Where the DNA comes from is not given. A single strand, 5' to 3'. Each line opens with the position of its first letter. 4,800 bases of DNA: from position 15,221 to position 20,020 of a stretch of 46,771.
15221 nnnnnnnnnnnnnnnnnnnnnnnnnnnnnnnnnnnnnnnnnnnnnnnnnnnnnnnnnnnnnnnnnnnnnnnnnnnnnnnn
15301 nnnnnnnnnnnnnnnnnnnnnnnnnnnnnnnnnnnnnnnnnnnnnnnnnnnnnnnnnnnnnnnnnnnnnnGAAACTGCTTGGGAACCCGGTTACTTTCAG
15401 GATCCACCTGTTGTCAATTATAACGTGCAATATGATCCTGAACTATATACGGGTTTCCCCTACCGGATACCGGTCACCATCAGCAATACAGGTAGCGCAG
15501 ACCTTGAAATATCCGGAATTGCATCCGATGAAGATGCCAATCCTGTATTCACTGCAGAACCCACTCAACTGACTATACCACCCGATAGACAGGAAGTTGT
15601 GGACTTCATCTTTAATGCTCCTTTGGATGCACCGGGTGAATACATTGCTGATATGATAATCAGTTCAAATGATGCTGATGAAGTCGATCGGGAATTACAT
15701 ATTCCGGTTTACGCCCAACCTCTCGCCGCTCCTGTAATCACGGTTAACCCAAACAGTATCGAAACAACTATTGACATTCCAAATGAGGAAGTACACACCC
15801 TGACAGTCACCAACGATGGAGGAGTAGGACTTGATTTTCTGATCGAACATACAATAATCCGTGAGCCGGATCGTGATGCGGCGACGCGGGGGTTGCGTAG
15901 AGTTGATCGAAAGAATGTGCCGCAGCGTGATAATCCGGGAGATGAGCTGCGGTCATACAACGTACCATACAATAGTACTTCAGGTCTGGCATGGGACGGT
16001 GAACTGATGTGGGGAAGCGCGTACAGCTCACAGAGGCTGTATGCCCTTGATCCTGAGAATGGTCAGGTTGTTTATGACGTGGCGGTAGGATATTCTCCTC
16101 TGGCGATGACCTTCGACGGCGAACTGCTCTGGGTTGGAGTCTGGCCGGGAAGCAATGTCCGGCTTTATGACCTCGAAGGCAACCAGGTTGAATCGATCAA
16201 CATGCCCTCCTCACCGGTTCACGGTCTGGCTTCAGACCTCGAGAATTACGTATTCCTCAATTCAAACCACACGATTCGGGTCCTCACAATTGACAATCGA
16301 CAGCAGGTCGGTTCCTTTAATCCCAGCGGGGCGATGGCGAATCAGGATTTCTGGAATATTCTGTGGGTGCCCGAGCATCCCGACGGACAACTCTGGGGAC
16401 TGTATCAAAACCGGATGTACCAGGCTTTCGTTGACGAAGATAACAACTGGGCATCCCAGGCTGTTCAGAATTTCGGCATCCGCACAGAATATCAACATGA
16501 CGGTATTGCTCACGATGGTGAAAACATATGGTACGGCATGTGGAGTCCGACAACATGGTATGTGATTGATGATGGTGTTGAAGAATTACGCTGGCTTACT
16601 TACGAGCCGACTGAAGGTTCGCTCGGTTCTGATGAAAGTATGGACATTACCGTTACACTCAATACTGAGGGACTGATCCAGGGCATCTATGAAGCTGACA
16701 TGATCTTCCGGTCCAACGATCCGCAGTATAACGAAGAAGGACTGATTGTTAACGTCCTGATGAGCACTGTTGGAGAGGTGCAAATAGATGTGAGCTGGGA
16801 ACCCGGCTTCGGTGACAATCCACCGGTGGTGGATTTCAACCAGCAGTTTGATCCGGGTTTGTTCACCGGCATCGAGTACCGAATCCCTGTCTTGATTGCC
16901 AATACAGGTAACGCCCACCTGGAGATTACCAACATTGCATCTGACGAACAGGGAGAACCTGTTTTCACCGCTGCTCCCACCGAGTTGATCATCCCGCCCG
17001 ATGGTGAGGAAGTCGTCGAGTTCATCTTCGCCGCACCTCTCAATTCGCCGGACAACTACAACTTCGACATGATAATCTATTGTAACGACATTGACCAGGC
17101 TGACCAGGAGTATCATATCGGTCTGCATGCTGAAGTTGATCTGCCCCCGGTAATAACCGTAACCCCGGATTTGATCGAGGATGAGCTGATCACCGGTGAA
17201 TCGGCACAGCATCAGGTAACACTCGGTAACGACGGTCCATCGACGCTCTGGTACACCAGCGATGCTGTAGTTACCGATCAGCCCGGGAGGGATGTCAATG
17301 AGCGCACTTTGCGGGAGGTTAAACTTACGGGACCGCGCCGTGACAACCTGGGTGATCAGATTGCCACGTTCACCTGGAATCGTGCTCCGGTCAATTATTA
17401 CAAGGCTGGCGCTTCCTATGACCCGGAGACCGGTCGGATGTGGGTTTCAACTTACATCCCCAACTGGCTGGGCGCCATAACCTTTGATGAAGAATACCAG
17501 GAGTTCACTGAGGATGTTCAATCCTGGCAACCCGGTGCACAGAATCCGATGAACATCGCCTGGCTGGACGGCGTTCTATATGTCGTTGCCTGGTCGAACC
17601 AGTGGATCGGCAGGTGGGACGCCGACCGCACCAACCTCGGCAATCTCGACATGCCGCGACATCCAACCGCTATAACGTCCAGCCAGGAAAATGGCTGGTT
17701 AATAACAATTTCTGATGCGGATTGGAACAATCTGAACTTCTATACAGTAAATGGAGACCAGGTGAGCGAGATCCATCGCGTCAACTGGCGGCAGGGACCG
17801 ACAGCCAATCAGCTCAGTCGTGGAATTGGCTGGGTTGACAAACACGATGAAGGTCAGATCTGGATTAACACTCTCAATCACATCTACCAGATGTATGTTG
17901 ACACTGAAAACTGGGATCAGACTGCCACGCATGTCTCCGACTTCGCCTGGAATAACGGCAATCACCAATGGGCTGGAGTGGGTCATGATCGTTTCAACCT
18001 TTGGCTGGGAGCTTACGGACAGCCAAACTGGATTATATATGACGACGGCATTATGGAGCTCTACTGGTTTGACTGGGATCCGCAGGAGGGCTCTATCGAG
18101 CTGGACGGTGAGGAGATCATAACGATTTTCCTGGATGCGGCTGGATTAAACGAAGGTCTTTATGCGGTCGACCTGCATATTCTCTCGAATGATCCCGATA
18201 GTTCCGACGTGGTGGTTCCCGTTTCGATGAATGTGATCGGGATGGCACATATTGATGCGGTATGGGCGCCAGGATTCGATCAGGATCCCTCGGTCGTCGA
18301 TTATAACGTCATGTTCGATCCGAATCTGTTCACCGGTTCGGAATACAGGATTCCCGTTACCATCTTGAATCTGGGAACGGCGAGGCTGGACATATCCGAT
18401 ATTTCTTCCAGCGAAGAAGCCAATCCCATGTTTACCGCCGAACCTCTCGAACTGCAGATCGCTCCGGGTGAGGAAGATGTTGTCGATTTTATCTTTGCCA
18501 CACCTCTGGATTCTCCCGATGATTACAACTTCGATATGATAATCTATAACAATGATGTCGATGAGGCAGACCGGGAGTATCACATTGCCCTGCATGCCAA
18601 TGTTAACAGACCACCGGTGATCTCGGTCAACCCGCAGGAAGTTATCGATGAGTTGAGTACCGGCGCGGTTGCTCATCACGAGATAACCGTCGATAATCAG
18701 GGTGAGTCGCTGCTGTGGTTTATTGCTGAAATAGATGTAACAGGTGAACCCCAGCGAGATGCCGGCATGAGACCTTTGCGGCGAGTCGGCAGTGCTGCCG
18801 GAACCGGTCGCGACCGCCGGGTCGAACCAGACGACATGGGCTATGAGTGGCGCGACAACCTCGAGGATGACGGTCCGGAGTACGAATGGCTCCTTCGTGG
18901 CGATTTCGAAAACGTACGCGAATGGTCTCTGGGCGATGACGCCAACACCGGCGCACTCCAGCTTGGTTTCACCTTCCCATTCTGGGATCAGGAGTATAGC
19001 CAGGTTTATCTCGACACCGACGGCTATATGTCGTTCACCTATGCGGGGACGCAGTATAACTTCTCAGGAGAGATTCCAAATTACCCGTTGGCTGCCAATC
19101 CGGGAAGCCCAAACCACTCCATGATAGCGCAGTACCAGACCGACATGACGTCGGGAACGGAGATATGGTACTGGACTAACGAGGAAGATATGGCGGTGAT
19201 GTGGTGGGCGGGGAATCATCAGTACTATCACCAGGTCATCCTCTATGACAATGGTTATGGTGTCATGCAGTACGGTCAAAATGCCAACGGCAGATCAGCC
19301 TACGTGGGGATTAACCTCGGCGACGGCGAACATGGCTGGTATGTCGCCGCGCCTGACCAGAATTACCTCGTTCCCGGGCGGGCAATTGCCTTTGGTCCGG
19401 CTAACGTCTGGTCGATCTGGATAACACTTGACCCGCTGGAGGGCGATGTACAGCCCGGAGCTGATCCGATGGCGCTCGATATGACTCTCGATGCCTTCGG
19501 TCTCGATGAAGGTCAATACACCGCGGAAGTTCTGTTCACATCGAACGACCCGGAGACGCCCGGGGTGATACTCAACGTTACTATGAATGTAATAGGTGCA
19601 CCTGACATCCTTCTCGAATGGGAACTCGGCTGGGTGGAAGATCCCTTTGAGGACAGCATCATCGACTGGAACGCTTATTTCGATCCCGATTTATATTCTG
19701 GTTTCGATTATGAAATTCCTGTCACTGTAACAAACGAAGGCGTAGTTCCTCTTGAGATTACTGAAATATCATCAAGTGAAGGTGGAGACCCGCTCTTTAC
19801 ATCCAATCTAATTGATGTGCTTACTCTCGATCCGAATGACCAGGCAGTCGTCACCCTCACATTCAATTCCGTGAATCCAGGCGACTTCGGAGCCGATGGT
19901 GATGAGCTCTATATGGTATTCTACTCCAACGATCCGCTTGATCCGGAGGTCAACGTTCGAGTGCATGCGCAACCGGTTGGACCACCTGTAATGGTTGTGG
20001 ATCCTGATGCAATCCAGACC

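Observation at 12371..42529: One uninterrupted 30,159-nt ORF encoding a 10,052-aa T9SS-sorted mosaic protein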

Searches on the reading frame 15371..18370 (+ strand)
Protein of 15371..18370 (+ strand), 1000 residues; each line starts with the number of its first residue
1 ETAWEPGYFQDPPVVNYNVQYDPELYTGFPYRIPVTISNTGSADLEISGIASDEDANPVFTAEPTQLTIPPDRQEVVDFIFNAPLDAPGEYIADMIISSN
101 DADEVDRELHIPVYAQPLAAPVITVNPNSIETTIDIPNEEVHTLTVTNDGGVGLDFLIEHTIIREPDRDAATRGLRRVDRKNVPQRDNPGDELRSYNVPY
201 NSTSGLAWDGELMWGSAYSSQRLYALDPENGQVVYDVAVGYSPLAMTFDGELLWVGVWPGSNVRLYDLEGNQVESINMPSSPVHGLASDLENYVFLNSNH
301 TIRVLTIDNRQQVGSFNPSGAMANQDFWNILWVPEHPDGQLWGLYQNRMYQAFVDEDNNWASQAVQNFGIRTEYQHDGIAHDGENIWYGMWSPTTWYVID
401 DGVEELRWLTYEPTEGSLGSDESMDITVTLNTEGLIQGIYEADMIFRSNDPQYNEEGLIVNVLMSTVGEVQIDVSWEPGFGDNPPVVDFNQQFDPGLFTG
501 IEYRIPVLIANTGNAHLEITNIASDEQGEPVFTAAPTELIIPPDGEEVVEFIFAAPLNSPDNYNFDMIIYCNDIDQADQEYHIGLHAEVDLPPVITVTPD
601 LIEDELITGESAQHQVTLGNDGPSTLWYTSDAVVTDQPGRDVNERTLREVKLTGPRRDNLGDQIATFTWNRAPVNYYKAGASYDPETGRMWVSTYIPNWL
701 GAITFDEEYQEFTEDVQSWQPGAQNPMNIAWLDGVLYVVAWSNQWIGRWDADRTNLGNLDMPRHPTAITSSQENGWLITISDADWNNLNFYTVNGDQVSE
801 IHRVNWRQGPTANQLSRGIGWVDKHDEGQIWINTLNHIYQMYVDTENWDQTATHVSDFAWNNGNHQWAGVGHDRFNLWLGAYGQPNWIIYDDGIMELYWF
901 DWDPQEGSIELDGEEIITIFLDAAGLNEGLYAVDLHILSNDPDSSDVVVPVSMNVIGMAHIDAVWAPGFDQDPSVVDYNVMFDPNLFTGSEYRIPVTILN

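Call 5: search_protein_families(library=pfam, proteins=[window:15371-18370:+], max_evalue=0.01)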
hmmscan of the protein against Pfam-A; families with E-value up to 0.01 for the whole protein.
window:15371-18370:+ (1000 aa): 4 families
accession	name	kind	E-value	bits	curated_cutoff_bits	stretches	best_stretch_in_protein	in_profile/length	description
PF22544.2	HYDIN_VesB_CFA65-like_Ig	-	7.5e-16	58.6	25.5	2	35-105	25-91/100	HYDIN/CFA65/VesB-like, Ig-like domain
PF24507.1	Ig_CFAP65_4th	-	1.4e-06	29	27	0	509-572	4-63/76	CFAP65, fourth Ig-like domain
PF22067.2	Cep192_D3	-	0.00025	21.5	27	0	508-559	24-72/99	Cep192 domain 3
PF08450.18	SGL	-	0.00038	20.6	26.3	0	230-281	172-225/246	SMP-30/Gluconolactonase/LRE-like region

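Call 8: search_protein_families(library=ncbifam, proteins=[window:15371-18370:+], max_evalue=0.01)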
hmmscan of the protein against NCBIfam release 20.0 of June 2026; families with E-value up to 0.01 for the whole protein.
window:15371-18370:+ (1000 aa): 1 family
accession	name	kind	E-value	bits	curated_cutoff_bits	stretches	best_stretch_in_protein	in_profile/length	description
NF012200.0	choice_anch_D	domain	8.5e-07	29.5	45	1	35-104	39-108/108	choice-of-anchor D domain-containing protein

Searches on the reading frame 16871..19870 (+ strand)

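Call 6: search_protein_families(library=pfam, proteins=[window:16871-19870:+], max_evalue=0.01)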
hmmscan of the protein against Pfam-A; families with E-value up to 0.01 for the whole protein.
window:16871-19870:+ (1000 aa): 3 families
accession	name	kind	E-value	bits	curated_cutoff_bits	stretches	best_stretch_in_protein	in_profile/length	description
PF22544.2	HYDIN_VesB_CFA65-like_Ig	-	2.1e-11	44.4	25.5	0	8-77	26-91/100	HYDIN/CFA65/VesB-like, Ig-like domain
PF22067.2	Cep192_D3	-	6.4e-06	26.6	27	0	8-59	24-72/99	Cep192 domain 3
PF24507.1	Ig_CFAP65_4th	-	0.0093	16.8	27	0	9-72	4-63/76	CFAP65, fourth Ig-like domain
